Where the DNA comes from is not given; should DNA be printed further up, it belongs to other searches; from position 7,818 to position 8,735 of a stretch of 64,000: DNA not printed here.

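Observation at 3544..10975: Shared 22-bp palindromic motif at two cluster promoters, related to the tetR operator palindromes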

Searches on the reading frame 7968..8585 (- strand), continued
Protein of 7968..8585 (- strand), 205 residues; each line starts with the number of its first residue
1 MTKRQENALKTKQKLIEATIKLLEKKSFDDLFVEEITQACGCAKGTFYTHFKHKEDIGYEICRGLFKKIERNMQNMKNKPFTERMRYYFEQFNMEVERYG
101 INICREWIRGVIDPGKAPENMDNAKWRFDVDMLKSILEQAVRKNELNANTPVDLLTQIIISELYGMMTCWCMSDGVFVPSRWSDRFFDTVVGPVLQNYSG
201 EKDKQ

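Call 49: search_protein_families(library=pfam, proteins=[L048:2162-3538:-, L048:4396-5154:+, L048:5231-6190:-, L048:6151-7032:-, L048:7059-7355:-, L048:7358-7633:-, L048:8987-9991:+, L048:10865-11710:+, L048:11788-12360:+], max_evalue=0.001)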
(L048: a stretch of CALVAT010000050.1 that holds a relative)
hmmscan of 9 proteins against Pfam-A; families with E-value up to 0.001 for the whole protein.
L048:2162-3538:- (458 aa): 11 families
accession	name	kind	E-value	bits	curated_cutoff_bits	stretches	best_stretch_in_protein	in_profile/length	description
PF00448.28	SRP54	-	1.5e-73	247.1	22.7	1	99-294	1-196/196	SRP54-type protein, GTPase domain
PF02978.25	SRP_SPB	-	8.6e-30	103.4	27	1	325-426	1-91/91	Signal peptide binding domain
PF02881.24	SRP54_N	-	1.7e-22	79.9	22.4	1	5-82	1-75/75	SRP54-type protein, helical bundle domain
PF06414.18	Zeta_toxin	-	2.1e-07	31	22.3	1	94-190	11-103/199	Zeta toxin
PF01656.29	CbiA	-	4.3e-07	30.4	25.4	1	109-254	9-89/125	CobQ/CobB/MinD/ParA nucleotide binding domain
PF13401.12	AAA_22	-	1.6e-05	25.7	27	1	98-214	4-113/130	AAA domain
PF13614.12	AAA_31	-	7.6e-05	23.2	27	0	109-138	12-41/177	AAA domain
PF02374.21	ArsA_ATPase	-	0.00018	21.3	24.3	0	101-136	3-38/305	Anion-transporting ATPase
PF13671.12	AAA_33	-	0.00022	22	27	1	102-189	2-77/143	AAA domain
PF13604.12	AAA_30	-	0.00043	20.5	27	1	101-204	20-109/191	AAA domain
PF25199.1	nSTAND_NTPase5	-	0.00051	20.3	34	0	96-187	38-129/145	Novel STAND NTPase 5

L048:4396-5154:+ (252 aa): 3 families
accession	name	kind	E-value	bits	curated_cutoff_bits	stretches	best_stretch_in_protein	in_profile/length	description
PF13561.12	adh_short_C2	-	1.8e-68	231.1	27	1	14-250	1-236/236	Enoyl-(Acyl carrier protein) reductase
PF00106.31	adh_short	-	1.4e-52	178.4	26.6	1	8-199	1-192/195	short chain dehydrogenase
PF08659.16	KR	-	1.1e-16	61.7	22.6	1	10-162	3-155/180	KR domain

L048:5231-6190:- (319 aa): 2 families
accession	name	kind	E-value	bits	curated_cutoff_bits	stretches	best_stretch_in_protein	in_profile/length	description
PF12541.14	DUF3737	-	1.6e-110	369.1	23.9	1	33-300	2-267/275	Protein of unknown function (DUF3737)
PF13229.12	Beta_helix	-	1.1e-05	25.6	25.9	0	147-291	6-149/158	Right handed beta helix region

L048:6151-7032:- (293 aa): 3 families
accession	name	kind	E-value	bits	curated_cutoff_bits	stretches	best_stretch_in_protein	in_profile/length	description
PF08538.16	DUF1749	-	1.1e-07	31.7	24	1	95-181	85-182/299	Protein of unknown function (DUF1749)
PF12146.15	Hydrolase_4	-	4.9e-07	29.7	27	1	78-147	43-111/239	Serine aminopeptidase, S33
PF00561.26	Abhydrolase_1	-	4.8e-05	23.6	25.8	1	71-155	39-109/245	alpha/beta hydrolase fold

L048:7059-7355:- (98 aa): 0 families

L048:7358-7633:- (91 aa): 0 families

L048:8987-9991:+ (334 aa): 1 family
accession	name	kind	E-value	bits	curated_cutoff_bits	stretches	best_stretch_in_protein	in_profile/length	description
PF00248.27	Aldo_ket_red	-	3e-75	253.5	24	1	14-304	2-287/291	Aldo/keto reductase family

L048:10865-11710:+ (281 aa): 1 family
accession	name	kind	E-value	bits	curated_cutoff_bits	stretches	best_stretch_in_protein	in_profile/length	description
PF00248.27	Aldo_ket_red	-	2.3e-52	178.3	24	1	24-258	17-290/291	Aldo/keto reductase family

L048:11788-12360:+ (190 aa): 3 families
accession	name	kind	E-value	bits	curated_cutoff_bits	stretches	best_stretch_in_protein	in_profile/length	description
PF12682.12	Flavodoxin_4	-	1.9e-28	99.3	24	1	38-188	1-153/155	Flavodoxin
PF12724.12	Flavodoxin_5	-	8.3e-05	23.4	27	0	40-72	1-35/145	Flavodoxin domain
PF12641.12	Flavodoxin_3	-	9.9e-05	22.7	27.5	0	40-72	1-35/160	Flavodoxin domain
